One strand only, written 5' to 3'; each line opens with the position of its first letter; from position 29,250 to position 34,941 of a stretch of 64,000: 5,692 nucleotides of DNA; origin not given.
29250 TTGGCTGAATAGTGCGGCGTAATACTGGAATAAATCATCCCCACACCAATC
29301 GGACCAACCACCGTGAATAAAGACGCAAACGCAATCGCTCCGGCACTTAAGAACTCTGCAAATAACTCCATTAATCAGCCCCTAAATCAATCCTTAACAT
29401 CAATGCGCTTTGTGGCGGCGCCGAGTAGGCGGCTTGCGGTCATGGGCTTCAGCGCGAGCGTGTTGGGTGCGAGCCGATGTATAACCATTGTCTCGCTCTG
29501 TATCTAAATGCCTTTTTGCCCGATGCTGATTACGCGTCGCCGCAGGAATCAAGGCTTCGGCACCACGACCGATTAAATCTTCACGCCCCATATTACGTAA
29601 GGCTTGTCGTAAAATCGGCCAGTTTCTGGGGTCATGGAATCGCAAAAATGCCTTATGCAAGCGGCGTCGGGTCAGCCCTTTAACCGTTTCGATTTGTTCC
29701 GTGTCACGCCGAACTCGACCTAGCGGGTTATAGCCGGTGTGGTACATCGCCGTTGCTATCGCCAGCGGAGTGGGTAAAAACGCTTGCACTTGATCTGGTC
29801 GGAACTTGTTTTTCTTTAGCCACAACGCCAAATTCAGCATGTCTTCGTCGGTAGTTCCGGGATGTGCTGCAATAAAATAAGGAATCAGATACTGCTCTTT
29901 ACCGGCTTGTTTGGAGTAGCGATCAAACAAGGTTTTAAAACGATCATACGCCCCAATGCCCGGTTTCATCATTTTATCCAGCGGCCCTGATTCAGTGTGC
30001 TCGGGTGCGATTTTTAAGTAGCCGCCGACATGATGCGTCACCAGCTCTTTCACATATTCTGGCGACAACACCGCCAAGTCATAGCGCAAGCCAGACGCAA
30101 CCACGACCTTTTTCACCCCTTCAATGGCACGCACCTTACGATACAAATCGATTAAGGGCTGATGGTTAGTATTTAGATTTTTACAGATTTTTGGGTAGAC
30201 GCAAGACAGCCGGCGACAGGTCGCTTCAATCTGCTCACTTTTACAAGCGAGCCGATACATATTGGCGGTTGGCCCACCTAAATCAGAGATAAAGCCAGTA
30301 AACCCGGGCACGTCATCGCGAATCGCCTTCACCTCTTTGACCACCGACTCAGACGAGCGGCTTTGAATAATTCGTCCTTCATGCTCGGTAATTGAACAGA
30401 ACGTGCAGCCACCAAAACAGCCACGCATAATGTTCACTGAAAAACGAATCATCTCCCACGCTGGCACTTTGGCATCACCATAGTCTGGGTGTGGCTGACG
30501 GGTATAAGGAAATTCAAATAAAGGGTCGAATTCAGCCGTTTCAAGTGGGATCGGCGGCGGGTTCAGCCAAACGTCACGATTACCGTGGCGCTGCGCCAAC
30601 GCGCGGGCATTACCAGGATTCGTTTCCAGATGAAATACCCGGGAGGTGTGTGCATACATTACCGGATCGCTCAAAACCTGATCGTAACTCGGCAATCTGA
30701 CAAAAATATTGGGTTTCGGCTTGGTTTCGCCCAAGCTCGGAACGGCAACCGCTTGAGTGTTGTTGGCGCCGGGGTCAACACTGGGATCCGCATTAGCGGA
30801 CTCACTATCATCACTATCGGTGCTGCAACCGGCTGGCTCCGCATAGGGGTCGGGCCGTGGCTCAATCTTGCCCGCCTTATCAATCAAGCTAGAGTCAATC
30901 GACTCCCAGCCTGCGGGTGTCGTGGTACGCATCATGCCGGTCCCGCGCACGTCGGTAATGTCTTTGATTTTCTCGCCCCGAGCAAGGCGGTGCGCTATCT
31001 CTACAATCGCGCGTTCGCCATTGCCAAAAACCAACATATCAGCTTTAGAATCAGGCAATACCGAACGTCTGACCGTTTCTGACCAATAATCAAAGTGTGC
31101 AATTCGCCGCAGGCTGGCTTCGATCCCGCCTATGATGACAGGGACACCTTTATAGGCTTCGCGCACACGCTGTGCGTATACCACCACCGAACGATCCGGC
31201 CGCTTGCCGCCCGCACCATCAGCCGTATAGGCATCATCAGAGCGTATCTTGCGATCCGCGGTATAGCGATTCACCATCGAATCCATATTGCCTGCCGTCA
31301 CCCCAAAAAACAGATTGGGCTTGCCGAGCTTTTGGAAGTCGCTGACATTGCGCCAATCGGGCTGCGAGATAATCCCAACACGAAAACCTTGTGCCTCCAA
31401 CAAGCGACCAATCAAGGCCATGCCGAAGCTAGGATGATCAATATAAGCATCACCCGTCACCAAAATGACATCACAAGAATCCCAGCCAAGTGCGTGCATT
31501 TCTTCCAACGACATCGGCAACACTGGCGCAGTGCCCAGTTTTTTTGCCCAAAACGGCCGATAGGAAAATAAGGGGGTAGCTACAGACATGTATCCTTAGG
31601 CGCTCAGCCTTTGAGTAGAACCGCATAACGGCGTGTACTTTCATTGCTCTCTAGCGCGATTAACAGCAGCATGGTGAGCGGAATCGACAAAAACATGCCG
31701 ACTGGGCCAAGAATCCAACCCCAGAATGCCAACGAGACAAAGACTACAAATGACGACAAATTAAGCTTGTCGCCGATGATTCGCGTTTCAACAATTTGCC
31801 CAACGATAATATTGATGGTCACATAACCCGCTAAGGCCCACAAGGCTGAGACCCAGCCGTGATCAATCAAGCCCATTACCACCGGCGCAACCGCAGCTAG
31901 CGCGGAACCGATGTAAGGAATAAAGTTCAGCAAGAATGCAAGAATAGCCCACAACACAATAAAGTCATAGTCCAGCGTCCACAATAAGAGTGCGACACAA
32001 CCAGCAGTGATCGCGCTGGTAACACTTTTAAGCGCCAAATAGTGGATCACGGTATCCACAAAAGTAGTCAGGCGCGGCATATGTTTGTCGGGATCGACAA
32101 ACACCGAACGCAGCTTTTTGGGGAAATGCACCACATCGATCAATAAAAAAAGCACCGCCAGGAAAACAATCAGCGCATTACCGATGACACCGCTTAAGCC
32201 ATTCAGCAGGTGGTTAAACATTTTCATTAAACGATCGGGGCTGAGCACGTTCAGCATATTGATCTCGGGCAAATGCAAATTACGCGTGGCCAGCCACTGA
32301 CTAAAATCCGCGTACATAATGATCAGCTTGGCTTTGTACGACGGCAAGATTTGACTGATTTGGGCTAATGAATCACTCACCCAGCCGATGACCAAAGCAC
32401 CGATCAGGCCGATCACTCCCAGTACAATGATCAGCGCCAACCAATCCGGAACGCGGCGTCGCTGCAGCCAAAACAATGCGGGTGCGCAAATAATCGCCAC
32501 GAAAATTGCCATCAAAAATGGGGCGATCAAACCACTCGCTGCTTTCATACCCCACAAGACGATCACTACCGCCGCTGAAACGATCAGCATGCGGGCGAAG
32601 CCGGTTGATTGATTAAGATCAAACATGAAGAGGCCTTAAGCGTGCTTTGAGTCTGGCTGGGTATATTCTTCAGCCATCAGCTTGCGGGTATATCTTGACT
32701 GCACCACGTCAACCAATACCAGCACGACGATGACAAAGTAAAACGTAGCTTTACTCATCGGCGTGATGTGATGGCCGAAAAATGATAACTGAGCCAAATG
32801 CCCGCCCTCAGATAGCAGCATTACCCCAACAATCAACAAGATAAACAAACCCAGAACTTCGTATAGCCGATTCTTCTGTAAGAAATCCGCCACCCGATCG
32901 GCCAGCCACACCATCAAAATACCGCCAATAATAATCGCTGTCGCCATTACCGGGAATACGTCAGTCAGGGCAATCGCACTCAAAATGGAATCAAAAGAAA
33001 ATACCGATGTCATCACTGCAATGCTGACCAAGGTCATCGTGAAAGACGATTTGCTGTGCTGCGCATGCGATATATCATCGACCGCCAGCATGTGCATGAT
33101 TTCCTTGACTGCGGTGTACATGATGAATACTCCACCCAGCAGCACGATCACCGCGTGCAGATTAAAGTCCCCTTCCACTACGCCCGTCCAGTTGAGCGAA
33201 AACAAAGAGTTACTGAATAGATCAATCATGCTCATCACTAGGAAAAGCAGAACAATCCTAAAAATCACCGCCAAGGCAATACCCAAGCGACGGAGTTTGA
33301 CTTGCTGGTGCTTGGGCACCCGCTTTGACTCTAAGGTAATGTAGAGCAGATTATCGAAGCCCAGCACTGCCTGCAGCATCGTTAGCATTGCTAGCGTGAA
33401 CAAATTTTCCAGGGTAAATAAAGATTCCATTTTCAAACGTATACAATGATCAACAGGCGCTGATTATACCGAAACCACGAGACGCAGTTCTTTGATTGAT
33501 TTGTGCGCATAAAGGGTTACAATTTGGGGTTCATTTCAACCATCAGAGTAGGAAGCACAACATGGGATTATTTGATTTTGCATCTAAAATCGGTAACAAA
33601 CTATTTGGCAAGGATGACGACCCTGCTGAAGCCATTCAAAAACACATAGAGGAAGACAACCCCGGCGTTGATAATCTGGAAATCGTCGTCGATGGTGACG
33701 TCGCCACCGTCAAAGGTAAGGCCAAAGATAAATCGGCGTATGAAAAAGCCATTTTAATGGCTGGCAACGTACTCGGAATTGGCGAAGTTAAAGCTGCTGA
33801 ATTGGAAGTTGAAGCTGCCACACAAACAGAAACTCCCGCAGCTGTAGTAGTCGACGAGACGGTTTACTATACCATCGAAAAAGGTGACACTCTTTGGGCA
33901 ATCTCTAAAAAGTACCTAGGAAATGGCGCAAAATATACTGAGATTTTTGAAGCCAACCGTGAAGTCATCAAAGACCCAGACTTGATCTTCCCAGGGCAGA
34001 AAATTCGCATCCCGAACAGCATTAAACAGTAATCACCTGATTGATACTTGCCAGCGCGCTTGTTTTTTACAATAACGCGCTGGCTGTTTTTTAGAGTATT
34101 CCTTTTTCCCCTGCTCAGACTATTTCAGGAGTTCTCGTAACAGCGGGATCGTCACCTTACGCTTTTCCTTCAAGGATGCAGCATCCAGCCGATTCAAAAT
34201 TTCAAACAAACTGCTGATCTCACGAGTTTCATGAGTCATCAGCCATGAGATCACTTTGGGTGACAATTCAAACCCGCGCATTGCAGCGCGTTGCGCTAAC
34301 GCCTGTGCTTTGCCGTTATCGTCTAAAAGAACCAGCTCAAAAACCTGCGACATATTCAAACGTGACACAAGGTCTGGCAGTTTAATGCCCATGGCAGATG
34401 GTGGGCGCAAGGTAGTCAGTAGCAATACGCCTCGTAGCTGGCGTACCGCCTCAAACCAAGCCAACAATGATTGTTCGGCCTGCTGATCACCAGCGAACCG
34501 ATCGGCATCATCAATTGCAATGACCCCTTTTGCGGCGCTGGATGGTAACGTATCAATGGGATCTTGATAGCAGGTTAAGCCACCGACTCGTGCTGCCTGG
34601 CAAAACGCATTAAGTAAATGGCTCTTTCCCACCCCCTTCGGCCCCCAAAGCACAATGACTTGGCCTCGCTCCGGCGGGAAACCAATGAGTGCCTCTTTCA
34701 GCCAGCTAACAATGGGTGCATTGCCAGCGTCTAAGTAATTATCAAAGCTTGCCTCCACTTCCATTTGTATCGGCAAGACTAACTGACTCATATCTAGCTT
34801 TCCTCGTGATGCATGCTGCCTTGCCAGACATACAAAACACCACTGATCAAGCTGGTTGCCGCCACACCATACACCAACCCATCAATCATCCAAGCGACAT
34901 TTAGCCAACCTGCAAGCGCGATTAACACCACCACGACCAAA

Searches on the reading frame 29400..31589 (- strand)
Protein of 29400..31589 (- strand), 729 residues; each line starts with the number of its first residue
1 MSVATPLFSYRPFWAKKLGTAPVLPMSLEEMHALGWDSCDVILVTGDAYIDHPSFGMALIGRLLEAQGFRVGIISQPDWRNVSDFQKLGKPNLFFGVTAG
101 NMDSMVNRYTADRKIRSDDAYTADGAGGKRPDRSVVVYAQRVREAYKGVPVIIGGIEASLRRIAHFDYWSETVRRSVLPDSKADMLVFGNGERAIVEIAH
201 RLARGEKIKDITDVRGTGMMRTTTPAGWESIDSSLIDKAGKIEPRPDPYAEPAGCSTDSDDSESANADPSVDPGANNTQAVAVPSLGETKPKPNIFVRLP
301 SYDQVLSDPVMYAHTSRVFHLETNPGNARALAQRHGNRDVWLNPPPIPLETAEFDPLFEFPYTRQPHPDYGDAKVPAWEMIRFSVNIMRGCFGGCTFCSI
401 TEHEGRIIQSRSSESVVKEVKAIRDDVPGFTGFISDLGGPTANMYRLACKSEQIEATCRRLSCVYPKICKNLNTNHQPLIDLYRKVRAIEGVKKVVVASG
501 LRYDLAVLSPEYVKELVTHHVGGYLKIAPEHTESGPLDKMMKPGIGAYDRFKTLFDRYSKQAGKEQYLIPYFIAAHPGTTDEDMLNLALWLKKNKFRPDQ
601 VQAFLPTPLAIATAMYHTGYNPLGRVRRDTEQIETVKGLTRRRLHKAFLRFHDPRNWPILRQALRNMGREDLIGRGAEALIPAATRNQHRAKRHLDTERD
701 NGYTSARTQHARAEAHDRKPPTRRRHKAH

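Call 76: search_protein_families(library=pfam, proteins=[window:29400-31589:-], max_evalue=0.00001)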
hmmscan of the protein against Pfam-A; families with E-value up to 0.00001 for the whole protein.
window:29400-31589:- (729 aa): 3 families
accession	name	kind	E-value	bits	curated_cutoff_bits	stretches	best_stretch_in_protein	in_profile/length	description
PF08497.15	Radical_SAM_N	-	1.5e-133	445.1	25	1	24-384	2-301/301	Radical SAM N-terminal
PF11842.13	DUF3362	-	3.4e-43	147.9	27.6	1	599-717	1-119/151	Domain of unknown function (DUF3362)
PF04055.27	Radical_SAM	-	5.4e-13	49.9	29.5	1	385-590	1-165/166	Radical SAM superfamily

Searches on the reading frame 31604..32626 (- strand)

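Call 76: search_protein_families(library=pfam, proteins=[window:31604-32626:-], max_evalue=0.00001)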
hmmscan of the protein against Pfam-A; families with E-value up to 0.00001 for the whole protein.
window:31604-32626:- (340 aa): 1 family
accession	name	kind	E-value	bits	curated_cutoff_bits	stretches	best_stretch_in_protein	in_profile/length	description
PF01594.21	AI-2E_transport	-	5.1e-49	167.7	34.3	1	14-326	2-324/327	AI-2E family transporter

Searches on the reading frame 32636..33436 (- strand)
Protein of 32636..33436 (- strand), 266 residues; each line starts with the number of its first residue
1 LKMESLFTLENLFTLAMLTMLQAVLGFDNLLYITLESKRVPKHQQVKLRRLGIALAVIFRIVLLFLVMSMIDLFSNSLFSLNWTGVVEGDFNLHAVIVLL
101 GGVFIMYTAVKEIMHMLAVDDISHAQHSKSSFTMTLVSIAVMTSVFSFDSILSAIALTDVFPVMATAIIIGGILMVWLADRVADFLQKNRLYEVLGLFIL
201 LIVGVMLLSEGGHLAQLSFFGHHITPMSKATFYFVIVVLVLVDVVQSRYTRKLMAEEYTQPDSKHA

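Call 75: search_protein_families(library=pfam, proteins=[window:32636-33436:-], max_evalue=0.00001)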
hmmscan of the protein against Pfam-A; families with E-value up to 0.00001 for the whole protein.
window:32636-33436:- (266 aa): 1 family
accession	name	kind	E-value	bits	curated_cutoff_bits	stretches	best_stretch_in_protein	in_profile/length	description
PF03741.22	TerC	-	1.3e-36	126.4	27.8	1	17-210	2-177/178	Integral membrane protein TerC family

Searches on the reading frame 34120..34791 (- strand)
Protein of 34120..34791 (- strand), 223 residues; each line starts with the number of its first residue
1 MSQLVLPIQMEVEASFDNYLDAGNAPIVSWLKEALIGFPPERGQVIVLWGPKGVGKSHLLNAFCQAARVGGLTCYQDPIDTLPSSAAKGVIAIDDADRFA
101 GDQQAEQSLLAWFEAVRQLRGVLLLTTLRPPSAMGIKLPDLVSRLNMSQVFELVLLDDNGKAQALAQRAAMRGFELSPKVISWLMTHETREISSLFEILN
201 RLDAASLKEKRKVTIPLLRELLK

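Call 75: search_protein_families(library=pfam, proteins=[window:34120-34791:-], max_evalue=0.00001)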
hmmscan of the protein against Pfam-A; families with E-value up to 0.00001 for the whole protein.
window:34120-34791:- (223 aa): 4 families
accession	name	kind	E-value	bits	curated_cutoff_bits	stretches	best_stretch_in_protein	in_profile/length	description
PF22688.2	Hda_lid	-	4.4e-23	81.5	27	1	158-222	1-65/65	Hda, lid domain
PF05729.18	NACHT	-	3.5e-06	27.4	26.7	0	45-74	2-31/167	NACHT domain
PF00004.35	AAA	-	3.6e-06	27.9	21.2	0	46-130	1-111/131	ATPase family associated with various cellular activities (AAA)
PF13191.12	AAA_16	-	4e-06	27.8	32.6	1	42-142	23-124/167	AAA ATPase domain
